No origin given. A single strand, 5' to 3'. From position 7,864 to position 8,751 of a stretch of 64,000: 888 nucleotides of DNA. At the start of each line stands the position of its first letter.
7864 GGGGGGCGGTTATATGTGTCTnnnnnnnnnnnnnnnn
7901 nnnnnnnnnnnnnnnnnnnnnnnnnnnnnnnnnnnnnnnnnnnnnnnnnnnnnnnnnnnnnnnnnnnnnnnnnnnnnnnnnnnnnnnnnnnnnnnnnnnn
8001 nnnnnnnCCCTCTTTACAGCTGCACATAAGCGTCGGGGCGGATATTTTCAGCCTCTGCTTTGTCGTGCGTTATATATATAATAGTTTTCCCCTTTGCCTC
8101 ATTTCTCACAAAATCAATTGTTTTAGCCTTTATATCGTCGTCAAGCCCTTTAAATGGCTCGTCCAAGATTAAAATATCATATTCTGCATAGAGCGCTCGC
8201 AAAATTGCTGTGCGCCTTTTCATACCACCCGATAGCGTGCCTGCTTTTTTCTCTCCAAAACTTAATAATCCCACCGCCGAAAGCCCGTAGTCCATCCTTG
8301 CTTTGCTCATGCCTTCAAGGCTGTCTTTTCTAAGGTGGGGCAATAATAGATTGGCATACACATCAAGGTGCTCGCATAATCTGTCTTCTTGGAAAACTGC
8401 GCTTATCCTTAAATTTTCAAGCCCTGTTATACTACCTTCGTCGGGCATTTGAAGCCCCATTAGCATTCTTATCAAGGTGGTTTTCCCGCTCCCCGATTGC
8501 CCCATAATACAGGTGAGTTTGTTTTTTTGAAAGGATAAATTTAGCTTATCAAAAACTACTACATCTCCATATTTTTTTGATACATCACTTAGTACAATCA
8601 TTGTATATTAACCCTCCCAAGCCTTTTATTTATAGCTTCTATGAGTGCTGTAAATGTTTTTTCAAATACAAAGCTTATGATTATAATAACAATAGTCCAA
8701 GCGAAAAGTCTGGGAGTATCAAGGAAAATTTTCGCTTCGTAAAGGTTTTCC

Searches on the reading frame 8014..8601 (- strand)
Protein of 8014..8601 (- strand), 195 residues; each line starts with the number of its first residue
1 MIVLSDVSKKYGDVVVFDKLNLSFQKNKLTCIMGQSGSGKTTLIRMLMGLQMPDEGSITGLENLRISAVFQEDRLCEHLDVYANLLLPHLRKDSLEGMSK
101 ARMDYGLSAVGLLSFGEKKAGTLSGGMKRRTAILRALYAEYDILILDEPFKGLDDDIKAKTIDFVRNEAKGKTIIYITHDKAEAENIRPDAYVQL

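Call 18: search_protein_families(library=pfam, proteins=[window:8014-8601:-])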
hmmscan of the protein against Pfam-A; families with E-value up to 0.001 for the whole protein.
window:8014-8601:- (195 aa): 7 families
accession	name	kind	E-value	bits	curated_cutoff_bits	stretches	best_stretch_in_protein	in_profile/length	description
PF00005.33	ABC_tran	-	5.4e-27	95.5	25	1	18-150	2-136/137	ABC transporter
PF13304.12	AAA_21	-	5.3e-07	30.4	27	0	122-180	237-299/304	AAA domain, putative AbiEii toxin, Type IV TA system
PF13476.12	AAA_23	-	3e-05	25.2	27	1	17-46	10-38/201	AAA domain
PF13555.12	AAA_29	-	8.8e-05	22.6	27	1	17-53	12-48/61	P-loop containing region of AAA domain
PF20720.3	nSTAND3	-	0.00013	22.1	27.2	1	23-53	13-43/155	Novel STAND NTPase 3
PF03193.22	RsgA_GTPase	-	0.00031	21.1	30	1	18-50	98-129/174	RsgA GTPase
PF13401.12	AAA_22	-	0.00046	20.9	27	0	27-50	5-28/130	AAA domain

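Call 79: list_cluster_members(proteins=[window:8014-8601:-, window:42654-43661:-, window:43825-45009:-, window:54812-55966:+, window:58584-62036:-, window:19697-20062:+, window:8598-9404:-])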
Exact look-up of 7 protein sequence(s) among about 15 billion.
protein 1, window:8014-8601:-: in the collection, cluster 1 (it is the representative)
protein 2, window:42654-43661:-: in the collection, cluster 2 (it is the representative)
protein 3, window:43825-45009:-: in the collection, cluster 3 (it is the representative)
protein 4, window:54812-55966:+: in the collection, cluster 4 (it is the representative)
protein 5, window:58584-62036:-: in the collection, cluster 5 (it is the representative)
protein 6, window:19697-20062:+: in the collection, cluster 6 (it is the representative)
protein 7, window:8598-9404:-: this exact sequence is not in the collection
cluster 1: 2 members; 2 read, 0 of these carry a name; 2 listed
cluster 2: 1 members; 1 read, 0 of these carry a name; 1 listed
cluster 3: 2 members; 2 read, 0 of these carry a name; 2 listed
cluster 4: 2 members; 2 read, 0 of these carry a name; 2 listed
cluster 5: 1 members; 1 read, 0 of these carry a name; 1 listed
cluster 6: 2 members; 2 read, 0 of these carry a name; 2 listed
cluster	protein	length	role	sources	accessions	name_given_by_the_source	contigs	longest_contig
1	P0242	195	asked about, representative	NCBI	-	-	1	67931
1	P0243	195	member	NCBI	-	-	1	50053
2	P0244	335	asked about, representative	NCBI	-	-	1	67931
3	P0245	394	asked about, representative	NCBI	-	-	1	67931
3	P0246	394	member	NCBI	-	-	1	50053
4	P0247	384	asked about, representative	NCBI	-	-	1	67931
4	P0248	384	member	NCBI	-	-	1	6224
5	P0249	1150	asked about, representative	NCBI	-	-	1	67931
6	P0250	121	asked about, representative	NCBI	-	-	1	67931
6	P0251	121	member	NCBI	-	-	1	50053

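Call 80: find_encoding_contigs(protein=P0243, flank=2500, max_places=2)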
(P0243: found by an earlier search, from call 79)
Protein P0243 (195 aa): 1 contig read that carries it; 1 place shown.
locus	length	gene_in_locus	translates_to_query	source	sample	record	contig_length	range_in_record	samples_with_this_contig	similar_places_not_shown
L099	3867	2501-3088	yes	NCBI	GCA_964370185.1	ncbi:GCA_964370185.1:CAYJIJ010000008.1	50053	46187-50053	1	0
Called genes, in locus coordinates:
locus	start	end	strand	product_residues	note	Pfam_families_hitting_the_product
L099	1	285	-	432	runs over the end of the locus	PF12729:4HB_MCP_1 (weak), PF00990:GGDEF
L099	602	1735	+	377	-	PF12974:Phosphonate-bd (weak), PF04069:OpuAC, PF09084:NMT1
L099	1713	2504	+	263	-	PF00528:BPD_transp_1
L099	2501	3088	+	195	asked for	PF00005:ABC_tran, PF13304:AAA_21 (faint)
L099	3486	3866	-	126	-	?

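Call 81: find_encoding_contigs(protein=P0246, flank=2500, max_places=2)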
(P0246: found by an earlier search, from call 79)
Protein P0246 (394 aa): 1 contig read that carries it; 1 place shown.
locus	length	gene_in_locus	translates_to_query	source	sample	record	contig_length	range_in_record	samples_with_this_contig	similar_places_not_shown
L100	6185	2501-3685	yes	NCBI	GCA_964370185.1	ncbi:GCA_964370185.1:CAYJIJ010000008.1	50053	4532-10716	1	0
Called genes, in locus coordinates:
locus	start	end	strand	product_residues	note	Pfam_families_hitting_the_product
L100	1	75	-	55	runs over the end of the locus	-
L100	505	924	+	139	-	PF00293:NUDIX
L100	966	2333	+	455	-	PF02386:TrkH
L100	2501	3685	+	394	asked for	PF00155:Aminotran_1_2, PF01053:Cys_Met_Meta_PP (weak), PF01212:Beta_elim_lyase (weak), PF12897:Asp_aminotransf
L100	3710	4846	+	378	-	PF00579:tRNA-synt_1b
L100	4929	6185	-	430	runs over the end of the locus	PF00999:Na_H_Exchanger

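Call 82: find_encoding_contigs(protein=P0248, flank=4000, max_places=2)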
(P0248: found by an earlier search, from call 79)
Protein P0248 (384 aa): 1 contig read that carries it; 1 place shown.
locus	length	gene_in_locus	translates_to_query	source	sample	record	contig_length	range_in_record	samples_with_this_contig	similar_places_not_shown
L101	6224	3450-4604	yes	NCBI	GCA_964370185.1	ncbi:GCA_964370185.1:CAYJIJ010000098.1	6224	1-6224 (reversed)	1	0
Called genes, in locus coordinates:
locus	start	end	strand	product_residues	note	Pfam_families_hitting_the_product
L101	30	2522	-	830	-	PF09826:Beta_propel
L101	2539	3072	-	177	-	PF07638:Sigma70_ECF (faint), PF04542:Sigma70_r2, PF08281:Sigma70_r4_2, PF04545:Sigma70_r4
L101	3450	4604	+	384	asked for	PF01098:FTSW_RODA_SPOVE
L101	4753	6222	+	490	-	?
